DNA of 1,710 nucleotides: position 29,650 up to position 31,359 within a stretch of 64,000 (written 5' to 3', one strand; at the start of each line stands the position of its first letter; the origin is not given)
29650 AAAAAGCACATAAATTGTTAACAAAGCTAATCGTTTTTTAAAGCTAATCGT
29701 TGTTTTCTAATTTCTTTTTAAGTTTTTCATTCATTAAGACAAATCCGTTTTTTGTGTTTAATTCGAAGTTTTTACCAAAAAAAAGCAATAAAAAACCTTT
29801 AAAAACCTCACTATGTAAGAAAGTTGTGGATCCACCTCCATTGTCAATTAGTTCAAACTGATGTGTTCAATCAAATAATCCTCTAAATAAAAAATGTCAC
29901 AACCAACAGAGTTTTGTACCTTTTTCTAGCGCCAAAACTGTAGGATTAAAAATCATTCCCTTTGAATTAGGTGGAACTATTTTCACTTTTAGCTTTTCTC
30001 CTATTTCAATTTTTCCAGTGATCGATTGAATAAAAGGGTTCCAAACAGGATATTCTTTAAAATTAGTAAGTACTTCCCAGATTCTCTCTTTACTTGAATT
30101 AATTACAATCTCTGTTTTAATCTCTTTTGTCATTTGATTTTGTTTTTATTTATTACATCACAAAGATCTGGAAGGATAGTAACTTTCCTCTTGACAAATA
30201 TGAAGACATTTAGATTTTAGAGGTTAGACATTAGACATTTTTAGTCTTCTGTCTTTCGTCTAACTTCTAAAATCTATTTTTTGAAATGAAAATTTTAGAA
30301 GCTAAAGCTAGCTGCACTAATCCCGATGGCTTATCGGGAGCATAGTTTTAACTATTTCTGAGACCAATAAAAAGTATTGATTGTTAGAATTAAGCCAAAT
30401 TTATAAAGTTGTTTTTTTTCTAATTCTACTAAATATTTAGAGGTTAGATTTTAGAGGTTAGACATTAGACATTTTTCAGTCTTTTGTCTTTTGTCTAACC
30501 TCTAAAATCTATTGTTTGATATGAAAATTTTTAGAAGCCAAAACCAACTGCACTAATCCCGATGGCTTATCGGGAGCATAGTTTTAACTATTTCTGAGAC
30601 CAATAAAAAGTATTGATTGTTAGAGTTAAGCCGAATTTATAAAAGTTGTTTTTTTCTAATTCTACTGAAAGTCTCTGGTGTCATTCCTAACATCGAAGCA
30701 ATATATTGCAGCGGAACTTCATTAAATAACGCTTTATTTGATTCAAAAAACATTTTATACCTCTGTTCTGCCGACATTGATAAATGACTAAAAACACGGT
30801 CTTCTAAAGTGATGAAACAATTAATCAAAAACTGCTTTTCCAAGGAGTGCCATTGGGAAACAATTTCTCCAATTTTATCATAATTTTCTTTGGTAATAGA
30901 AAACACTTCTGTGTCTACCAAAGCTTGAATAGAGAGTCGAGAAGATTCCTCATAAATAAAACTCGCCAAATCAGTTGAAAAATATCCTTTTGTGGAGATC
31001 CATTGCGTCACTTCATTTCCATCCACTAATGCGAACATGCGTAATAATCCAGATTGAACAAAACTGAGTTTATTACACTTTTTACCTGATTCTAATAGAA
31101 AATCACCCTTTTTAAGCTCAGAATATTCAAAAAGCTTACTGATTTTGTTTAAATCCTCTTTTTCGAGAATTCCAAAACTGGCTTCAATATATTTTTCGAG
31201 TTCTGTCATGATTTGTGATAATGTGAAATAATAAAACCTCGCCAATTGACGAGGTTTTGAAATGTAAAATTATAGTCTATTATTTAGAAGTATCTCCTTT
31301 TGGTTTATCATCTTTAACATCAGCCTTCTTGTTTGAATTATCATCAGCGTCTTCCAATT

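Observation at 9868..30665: Hairpin-rich intergenic repeat family A in three copies; a tandem pair includes a duplicated gene 3' end next to a truncated SRPBCC gene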

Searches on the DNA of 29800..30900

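Call 8: search_rna_families(source=window, start=29800, end=30900, threshold=evalue, max_evalue=10, show_alignments=3)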
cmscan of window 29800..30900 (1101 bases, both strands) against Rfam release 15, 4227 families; matches with E-value up to 10: 22.
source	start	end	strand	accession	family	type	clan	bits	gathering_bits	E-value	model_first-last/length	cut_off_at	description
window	30444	30514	+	RF03210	mir-7359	Gene; miRNA;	-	27.1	90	0.012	1-56/56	no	mir-7359 microRNA precursor family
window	30429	30523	+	RF03616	MIR1888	Gene; miRNA;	-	26.4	72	0.013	1-101/101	no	MIR1888 microRNA precursor family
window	30211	30278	+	RF03210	mir-7359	Gene; miRNA;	-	24.9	90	0.048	1-56/56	no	mir-7359 microRNA precursor family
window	30201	30284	+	RF03616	MIR1888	Gene; miRNA;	-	23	72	0.11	1-101/101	no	MIR1888 microRNA precursor family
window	30444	30513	+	RF03926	MIR1435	Gene; miRNA;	-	22.9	94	1.1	1-186/186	no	MIR1435 microRNA precursor family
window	30434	30522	-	RF03896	MIR2275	Gene; miRNA;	-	21.4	60.5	0.43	1-95/95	no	MIR2275 microRNA precursor family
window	29922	30023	+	RF00652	MIR478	Gene; miRNA;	-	21.4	50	1.6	1-91/91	no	MIR478 microRNA precursor family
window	30211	30277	+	RF03735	mir-1502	Gene; miRNA;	-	19.7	66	3.7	1-59/59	no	mir-1502 microRNA precursor family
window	30209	30279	+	RF03926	MIR1435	Gene; miRNA;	-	19.6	94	5.5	1-186/186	no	MIR1435 microRNA precursor family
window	30452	30504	+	RF03664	MIR6288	Gene; miRNA;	-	19.3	74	0.85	1-92/92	no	MIR6288 microRNA precursor family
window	30164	30297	+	RF03530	bglG-cis-reg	Cis-reg;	-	19.3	80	1.3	1-137/137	no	cis-regulatory element of the bglG/LicT operon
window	30446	30510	-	RF04134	MIR7504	Gene; miRNA;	-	19.3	83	2.3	1-124/124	no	MIR7504 microRNA precursor family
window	30442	30513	-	RF03926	MIR1435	Gene; miRNA;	-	19.2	94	6.5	1-186/186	no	MIR1435 microRNA precursor family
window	30205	30279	+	RF00697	mir-186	Gene; miRNA;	-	19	70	1.3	1-82/82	no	mir-186 microRNA precursor family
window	30256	30308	-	RF04150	MIR2655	Gene; miRNA;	-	18.4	122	3.5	1-267/267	no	MIR2655 microRNA precursor family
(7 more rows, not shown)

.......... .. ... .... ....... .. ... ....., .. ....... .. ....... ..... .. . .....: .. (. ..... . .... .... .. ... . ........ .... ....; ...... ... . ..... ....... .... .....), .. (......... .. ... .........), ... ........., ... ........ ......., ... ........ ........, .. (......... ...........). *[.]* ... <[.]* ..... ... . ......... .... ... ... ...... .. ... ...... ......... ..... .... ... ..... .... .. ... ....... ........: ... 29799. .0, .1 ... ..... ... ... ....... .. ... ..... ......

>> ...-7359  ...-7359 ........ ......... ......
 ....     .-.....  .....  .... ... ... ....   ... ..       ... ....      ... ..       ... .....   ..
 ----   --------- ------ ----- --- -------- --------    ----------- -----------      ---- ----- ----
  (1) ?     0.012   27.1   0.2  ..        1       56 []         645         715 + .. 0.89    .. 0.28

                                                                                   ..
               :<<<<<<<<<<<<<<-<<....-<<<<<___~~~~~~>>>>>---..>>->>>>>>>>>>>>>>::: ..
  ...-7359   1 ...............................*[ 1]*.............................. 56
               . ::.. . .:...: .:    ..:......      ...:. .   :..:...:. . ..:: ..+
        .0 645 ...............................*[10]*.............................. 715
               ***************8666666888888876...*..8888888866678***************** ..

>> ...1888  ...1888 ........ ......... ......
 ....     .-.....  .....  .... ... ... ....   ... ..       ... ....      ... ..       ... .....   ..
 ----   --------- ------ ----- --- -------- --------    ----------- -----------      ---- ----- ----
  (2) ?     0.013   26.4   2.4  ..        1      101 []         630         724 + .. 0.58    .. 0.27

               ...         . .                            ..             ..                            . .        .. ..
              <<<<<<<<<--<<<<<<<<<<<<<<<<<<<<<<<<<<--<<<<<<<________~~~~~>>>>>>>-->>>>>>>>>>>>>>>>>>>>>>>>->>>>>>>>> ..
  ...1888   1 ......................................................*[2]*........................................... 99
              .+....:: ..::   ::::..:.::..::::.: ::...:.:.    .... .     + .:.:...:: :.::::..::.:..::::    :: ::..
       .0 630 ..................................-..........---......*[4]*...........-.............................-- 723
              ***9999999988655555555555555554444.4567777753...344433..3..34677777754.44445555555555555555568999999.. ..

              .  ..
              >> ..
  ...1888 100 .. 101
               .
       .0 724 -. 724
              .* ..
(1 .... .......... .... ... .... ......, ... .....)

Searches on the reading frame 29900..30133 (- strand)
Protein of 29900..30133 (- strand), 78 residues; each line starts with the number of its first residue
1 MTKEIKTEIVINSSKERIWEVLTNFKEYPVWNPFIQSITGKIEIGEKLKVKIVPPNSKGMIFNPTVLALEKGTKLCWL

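Call 21: search_protein_families(library=pfam, proteins=[window:29900-30133:-])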
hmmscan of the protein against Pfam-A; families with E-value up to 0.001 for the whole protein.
seq(78 aa): 1 family
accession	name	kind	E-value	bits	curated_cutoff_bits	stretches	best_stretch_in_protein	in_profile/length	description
PF10604.15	Polyketide_cyc2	-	2.2e-05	25.2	27.4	1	4-41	3-40/142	Polyketide cyclase / dehydrase and lipid transport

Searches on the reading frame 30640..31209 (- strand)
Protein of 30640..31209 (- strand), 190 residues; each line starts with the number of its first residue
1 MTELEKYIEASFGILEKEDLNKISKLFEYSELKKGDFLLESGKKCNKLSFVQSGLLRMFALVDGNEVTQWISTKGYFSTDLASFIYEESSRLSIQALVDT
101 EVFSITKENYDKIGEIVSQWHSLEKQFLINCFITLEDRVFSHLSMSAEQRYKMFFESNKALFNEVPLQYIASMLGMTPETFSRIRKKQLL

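Call 15: find_encoding_contigs(protein=window:30640-31209:-, flank=10000, max_places=10)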
Protein seq(190 aa) (190 aa): 1 contig read that carries it; 1 place shown.
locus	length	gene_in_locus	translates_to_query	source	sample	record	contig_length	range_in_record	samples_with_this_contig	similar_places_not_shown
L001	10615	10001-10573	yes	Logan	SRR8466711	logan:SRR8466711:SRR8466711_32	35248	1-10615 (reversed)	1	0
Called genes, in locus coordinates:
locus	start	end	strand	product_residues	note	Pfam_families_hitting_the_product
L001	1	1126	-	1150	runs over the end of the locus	PF00289:Biotin_carb_N, PF02222:ATP-grasp, PF02786:CPSase_L_D2, PF07478:Dala_Dala_lig_C, PF02785:Biotin_carb_C, PF00682:HMGL-like, PF02436:PYC_OADA, PF00364:Biotin_lipoyl, +2 more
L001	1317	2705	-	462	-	PF18990:DUF5723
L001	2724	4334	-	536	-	-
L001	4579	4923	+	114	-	PF00893:Multi_Drug_Res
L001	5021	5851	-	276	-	PF00582:Usp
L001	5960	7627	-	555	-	PF02028:BCCT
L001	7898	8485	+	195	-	-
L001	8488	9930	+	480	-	PF01145:Band_7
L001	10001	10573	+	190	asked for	PF00027:cNMP_binding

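Call 28: find_homologous_proteins(query=window:30640-31209:-, max_evalue=1e-40)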
Query seq(190 aa) (190 aa): 3208 proteins with E <= 1e-40 among 3408 candidates; the best 120 are listed.
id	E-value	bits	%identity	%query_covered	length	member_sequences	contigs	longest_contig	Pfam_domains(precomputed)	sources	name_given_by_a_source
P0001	6.9e-117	405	100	100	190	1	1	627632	PF00027.36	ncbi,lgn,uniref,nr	ncbi:Crp/Fnr family transcriptional regulator [Brumimicrobium glaciale]|uniref:Crp/Fnr family transc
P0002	6.3e-112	389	96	100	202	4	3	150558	PF00027.36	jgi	-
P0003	4.7e-104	364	87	100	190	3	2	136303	PF00027.36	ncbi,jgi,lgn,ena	-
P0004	1.9e-102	358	87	99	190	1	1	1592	PF00027.36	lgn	-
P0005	3.4e-102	358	84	99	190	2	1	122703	PF00027.36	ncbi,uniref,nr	ncbi:Crp/Fnr family transcriptional regulator [Brumimicrobium mesophilum]|uniref:Crp/Fnr family tran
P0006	1.7e-101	355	85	98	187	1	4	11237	PF00027.36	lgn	-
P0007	7.6e-101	353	86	98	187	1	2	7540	PF00027.36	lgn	-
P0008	5.2e-99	347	84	99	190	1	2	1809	PF00027.36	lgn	-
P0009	1.6e-85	303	71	100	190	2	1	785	PF00027.36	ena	-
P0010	2.8e-85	302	71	100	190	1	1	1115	PF00027.36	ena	-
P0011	4.4e-85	302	71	100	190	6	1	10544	PF00027.36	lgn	-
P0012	9.9e-85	301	70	100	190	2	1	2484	PF00027.36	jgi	jgi:CRP-like cAMP-binding protein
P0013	1.6e-84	300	69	100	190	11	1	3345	PF00027.36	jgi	jgi:CRP-like cAMP-binding protein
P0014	1.0e-83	297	71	100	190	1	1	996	PF00027.36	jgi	-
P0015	4.0e-83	295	70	100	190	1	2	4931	PF00027.36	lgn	-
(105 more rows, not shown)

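Call 29: find_encoding_contigs(protein=P0002, flank=4000, max_places=3)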
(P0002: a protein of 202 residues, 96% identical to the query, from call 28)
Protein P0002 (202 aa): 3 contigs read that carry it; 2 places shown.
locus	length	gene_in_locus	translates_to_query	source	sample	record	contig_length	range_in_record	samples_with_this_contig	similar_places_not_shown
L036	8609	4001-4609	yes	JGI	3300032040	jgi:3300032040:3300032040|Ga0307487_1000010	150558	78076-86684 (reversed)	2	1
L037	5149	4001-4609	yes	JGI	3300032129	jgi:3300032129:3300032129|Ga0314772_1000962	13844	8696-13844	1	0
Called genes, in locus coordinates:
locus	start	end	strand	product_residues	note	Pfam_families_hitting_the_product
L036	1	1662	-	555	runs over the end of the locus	PF02028:BCCT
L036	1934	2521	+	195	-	-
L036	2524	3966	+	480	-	PF01145:Band_7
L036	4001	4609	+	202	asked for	PF00027:cNMP_binding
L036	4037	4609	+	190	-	PF00027:cNMP_binding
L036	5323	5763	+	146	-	PF10604:Polyketide_cyc2 (weak)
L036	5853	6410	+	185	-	PF14066:DUF4256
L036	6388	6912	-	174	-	PF00924:MS_channel_2nd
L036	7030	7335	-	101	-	PF00581:Rhodanese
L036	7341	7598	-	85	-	PF00581:Rhodanese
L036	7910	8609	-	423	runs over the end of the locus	PF02403:Seryl_tRNA_N, PF00587:tRNA-synt_2b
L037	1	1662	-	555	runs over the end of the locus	PF02028:BCCT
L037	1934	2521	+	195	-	-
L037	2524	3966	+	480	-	PF01145:Band_7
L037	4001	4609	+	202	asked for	PF00027:cNMP_binding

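Call 30: find_encoding_contigs(protein=P0003, flank=4000, max_places=3)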
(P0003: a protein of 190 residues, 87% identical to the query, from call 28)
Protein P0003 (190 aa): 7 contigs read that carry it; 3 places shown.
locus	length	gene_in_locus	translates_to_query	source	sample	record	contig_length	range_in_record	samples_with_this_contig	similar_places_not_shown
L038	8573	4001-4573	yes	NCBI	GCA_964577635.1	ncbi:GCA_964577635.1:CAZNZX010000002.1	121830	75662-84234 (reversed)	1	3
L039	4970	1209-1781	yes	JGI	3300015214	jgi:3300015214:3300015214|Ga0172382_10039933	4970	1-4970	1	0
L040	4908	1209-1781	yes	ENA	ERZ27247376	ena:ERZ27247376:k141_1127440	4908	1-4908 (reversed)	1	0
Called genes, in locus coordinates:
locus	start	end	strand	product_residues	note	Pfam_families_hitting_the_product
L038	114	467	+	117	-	PF00893:Multi_Drug_Res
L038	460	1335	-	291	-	PF00582:Usp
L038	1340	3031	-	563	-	PF02028:BCCT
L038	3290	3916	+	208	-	-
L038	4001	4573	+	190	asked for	PF00027:cNMP_binding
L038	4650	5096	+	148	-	PF10604:Polyketide_cyc2, PF08327:AHSA1 (weak)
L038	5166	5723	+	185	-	PF14066:DUF4256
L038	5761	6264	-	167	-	PF00924:MS_channel_2nd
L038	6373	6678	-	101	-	PF00581:Rhodanese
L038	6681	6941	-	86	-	PF00581:Rhodanese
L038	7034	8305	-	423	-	PF02403:Seryl_tRNA_N, PF00587:tRNA-synt_2b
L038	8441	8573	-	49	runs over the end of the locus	-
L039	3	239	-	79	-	?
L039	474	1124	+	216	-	-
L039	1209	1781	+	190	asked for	PF00027:cNMP_binding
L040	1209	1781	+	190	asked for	PF00027:cNMP_binding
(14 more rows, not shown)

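Call 31: find_encoding_contigs(protein=P0005, flank=4000, max_places=3)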
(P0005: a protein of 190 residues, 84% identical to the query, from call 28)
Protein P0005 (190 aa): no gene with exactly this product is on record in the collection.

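Call 56: find_encoding_contigs(protein=P0006, flank=1500, max_places=4)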
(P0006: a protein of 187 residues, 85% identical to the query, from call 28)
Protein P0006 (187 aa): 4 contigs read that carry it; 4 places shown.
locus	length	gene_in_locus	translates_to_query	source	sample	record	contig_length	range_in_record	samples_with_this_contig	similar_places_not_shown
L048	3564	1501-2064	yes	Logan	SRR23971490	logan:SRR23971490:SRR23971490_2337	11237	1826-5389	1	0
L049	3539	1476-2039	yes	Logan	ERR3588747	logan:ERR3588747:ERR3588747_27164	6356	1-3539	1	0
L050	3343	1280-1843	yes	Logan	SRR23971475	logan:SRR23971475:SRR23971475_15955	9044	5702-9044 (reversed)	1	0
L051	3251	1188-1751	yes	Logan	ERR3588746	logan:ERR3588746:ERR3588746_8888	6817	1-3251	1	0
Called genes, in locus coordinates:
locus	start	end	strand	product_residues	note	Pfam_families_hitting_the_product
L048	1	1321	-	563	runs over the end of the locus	PF02028:BCCT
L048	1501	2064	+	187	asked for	PF00027:cNMP_binding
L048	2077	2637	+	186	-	PF10604:Polyketide_cyc2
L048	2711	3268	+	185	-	PF14066:DUF4256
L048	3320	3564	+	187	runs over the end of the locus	-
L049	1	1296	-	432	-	?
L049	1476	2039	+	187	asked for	PF00027:cNMP_binding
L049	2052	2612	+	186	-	PF10604:Polyketide_cyc2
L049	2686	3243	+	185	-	PF14066:DUF4256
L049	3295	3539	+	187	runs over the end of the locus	-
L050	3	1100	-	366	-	?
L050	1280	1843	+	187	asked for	PF00027:cNMP_binding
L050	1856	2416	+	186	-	PF10604:Polyketide_cyc2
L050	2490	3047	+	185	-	PF14066:DUF4256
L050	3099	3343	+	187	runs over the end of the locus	-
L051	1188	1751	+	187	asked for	PF00027:cNMP_binding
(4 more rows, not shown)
